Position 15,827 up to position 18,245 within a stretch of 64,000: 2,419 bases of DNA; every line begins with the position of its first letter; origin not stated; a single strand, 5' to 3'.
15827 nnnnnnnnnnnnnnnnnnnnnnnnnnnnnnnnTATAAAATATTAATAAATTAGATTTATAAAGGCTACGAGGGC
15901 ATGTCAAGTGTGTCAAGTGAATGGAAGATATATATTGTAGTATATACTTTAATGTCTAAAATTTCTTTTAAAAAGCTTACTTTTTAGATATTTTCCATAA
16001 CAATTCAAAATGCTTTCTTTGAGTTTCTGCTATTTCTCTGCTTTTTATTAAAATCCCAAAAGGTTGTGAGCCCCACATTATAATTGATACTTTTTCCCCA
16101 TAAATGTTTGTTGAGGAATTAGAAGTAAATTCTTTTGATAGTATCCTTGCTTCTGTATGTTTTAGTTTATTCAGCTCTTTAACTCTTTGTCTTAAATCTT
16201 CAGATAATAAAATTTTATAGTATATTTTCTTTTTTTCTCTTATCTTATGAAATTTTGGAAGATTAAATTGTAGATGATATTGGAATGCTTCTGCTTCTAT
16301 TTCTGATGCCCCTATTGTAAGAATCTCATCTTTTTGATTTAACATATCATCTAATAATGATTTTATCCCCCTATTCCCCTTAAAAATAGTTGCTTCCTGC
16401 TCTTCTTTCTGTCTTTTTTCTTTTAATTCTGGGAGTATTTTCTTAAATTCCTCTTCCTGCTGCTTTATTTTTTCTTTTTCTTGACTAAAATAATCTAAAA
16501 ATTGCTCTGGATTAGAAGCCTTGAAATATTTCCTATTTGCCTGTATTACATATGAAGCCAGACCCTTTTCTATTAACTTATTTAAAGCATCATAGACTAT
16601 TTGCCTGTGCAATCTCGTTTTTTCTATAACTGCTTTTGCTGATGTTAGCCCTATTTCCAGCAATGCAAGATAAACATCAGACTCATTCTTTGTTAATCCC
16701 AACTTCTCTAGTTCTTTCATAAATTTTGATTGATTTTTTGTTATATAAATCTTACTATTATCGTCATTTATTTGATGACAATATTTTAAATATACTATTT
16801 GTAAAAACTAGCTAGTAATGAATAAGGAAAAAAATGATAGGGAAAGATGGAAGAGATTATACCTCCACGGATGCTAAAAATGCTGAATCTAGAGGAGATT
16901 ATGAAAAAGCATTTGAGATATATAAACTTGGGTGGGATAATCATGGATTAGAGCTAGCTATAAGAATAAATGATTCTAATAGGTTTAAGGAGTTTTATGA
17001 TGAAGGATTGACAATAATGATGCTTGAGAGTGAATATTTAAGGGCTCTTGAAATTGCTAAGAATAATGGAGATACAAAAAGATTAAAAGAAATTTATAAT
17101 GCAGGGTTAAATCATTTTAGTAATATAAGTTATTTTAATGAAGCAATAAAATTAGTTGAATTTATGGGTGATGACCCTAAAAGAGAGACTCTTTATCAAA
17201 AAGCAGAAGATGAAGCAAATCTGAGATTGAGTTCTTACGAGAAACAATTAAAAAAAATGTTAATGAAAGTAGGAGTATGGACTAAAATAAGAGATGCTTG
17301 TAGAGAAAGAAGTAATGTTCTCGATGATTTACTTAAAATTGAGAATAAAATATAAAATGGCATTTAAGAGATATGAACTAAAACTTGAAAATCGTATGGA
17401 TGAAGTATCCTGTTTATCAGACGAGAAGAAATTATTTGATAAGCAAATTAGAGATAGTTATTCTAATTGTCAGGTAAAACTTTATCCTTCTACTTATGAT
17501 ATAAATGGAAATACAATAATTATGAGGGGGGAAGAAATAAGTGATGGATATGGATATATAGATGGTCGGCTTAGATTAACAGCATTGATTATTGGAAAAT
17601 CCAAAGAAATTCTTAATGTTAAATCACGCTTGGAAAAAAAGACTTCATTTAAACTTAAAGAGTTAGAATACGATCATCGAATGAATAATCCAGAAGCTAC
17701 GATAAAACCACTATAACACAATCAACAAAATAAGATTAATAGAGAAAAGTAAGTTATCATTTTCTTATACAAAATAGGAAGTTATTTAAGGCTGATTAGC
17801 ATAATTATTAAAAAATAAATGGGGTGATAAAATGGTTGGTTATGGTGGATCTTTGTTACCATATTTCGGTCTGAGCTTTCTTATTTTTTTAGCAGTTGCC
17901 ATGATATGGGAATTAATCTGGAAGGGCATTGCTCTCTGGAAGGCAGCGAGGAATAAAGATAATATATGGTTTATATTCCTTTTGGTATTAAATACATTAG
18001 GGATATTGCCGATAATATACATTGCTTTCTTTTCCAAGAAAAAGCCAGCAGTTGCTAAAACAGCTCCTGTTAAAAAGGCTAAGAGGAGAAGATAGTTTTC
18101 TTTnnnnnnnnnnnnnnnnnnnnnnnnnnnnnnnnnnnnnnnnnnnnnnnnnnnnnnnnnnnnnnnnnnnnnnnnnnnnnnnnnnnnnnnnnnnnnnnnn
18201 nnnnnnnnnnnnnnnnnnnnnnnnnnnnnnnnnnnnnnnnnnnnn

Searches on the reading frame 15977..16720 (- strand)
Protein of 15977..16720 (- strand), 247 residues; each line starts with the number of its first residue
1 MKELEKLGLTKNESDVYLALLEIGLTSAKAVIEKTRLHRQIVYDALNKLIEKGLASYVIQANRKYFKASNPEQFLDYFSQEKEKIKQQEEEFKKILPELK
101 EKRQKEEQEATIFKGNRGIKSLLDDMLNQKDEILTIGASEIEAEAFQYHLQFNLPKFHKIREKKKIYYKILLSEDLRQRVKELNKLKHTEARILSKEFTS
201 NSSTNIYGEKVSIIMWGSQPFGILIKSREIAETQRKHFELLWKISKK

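Call 8: search_protein_families(library=pfam, proteins=[window:15977-16720:-], max_evalue=0.01)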
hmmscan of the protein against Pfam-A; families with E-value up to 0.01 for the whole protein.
window:15977-16720:- (247 aa): 1 family
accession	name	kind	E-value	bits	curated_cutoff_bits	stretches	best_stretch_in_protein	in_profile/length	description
PF01978.25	TrmB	-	1.3e-13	51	25.6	1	4-72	1-68/68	Sugar-specific transcriptional regulator TrmB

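Call 63: search_protein_families(library=ncbifam, proteins=[window:15977-16720:-], max_evalue=0.01)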
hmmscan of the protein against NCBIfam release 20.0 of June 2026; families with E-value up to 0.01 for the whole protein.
window:15977-16720:- (247 aa): 4 families
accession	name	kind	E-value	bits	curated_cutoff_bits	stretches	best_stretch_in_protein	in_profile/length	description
NF047390.1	TransRegTrmBL1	equivalog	6e-11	41.9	650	1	2-107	8-109/341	HTH-type sugar sensing transcriptional regulator TrmBL1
NF040851.1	tran_reg_TrmB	equivalog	4.5e-07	29.3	600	1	2-114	9-113/338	HTH-type sugar-sensing transcriptional regulator TrmB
NF047392.1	TransRegTrmBHalo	equivalog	0.00038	19.6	500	1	6-131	15-132/349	HTH-type sugar sensing transcriptional regulator TrmB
NF053606.1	Sta1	subfamily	0.004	17.2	80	1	8-87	17-91/100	Sta1 family transcriptional regulator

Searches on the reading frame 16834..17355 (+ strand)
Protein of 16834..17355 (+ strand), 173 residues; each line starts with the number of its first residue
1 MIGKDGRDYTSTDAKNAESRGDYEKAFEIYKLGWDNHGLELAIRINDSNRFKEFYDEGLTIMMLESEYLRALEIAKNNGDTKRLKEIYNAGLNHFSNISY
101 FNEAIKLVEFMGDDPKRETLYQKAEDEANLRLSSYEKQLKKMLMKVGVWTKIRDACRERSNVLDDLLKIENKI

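Call 8: search_protein_families(library=pfam, proteins=[window:16834-17355:+], max_evalue=0.01)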
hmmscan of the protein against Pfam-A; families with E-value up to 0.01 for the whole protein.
window:16834-17355:+ (173 aa): 1 family
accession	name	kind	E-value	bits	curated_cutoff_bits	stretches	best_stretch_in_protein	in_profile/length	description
PF04212.24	MIT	-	0.0061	17.1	30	0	13-36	10-33/66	MIT (microtubule interacting and transport) domain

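Call 63: search_protein_families(library=ncbifam, proteins=[window:16834-17355:+], max_evalue=0.01)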
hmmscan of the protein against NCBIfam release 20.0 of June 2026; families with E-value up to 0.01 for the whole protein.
window:16834-17355:+ (173 aa): 0 families

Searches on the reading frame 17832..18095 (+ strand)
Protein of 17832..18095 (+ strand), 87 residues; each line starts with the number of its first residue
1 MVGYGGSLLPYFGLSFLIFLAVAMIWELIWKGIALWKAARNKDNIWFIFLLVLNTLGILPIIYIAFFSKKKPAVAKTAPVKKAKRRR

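Call 8: search_protein_families(library=pfam, proteins=[window:17832-18095:+], max_evalue=0.01)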
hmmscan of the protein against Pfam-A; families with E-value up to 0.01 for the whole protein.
window:17832-18095:+ (87 aa): 1 family
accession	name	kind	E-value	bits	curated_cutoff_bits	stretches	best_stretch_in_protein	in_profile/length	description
PF18893.5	DUF5652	-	1.6e-24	85.8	23.4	1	18-72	14-68/71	Family of unknown function (DUF5652)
